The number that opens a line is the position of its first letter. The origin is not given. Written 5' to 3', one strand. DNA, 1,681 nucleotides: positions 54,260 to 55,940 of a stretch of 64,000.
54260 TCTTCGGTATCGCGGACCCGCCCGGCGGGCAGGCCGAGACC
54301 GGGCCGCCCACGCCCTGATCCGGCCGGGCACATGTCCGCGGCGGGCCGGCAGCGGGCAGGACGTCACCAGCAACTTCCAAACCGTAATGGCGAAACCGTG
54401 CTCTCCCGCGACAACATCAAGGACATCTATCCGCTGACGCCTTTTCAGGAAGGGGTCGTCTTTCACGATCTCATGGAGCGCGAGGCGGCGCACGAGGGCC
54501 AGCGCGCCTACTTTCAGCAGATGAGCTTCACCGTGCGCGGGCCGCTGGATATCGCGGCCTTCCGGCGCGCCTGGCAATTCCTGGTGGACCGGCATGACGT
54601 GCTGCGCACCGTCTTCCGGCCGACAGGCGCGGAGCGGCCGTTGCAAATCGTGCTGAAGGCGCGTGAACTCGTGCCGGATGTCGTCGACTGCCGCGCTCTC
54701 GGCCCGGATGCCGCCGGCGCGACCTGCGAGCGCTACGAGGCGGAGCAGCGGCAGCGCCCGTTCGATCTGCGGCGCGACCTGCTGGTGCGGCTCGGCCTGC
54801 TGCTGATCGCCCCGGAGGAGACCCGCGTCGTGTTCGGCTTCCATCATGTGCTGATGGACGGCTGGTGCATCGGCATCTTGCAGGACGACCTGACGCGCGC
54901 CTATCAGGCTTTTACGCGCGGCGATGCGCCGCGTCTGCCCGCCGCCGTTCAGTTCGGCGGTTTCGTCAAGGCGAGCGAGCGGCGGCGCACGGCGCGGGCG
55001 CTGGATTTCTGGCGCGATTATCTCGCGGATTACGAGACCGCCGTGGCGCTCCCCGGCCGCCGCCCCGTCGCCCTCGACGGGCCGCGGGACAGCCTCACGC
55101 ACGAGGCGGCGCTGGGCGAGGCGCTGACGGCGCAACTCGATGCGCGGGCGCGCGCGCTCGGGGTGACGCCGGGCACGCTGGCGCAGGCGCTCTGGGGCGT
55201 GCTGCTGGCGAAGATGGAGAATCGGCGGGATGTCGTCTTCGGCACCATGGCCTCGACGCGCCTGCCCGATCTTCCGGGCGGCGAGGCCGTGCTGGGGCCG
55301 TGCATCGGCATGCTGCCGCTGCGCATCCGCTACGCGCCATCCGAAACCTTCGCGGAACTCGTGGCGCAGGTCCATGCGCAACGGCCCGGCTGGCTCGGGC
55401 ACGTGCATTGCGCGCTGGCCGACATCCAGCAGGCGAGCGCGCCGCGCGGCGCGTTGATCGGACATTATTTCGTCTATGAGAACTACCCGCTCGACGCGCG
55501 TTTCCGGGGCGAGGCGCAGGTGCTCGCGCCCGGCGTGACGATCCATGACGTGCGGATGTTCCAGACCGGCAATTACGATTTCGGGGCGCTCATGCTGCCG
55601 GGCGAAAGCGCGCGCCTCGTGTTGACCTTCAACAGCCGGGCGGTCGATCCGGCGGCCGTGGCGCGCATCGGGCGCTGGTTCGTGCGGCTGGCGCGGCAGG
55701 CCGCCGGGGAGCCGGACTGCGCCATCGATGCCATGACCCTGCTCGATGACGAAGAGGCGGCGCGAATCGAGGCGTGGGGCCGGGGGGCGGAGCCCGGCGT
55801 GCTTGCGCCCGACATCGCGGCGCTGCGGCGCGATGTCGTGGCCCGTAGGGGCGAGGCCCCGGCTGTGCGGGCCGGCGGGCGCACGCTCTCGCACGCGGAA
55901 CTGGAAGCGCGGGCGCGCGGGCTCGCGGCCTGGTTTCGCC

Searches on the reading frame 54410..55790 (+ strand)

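Call 30: search_solved_structures(query=window:54410-55790:+, max_evalue=0.00001)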
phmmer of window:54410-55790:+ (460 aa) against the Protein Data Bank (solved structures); distinct sequences matched with E-value up to 0.00001: 43.
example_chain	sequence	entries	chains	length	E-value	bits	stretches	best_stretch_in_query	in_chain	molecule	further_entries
9bfd_B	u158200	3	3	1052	1.5e-71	244.8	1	2-452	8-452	Tyrocidine synthase 2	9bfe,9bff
8f7f_A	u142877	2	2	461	4.9e-69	236.5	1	1-441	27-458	Surfactin synthetase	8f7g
8f7h_A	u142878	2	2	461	1.3e-68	235.2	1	1-441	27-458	Surfactin synthetase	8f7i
2vsq_A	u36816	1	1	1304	1e-67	232.2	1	1-450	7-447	SURFACTIN SYNTHETASE SUBUNIT 3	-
9rde_A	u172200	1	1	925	2.5e-55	191.4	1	3-446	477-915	Bacitracin synthase 3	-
9lcq_A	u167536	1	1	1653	2.7e-51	178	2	2-449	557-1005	PvdL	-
9up2_A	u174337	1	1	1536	4.2e-51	177.4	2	2-449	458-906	PvdL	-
9lcp_A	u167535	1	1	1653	5.1e-51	177.2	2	2-449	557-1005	PvdL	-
9lco_A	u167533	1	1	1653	5.1e-51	177.2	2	2-449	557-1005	PvdL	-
8hlk_A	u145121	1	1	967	6.5e-50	173.5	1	2-435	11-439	Microcystin synthetase B (Fragment)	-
8z0q_C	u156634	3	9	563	2e-24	89.5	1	25-339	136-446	Special condensation domain in NRPS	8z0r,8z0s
7r9x_A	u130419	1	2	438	4.5e-24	88.3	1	3-307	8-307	AmbE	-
8jbr_A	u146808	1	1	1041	3.9e-23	85.3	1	2-347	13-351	McyA protein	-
6oyf_A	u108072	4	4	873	9.8e-22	80.6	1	21-348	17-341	Txo1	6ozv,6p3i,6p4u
6p1j_A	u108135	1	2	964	6.5e-21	77.9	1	30-348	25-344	Txo2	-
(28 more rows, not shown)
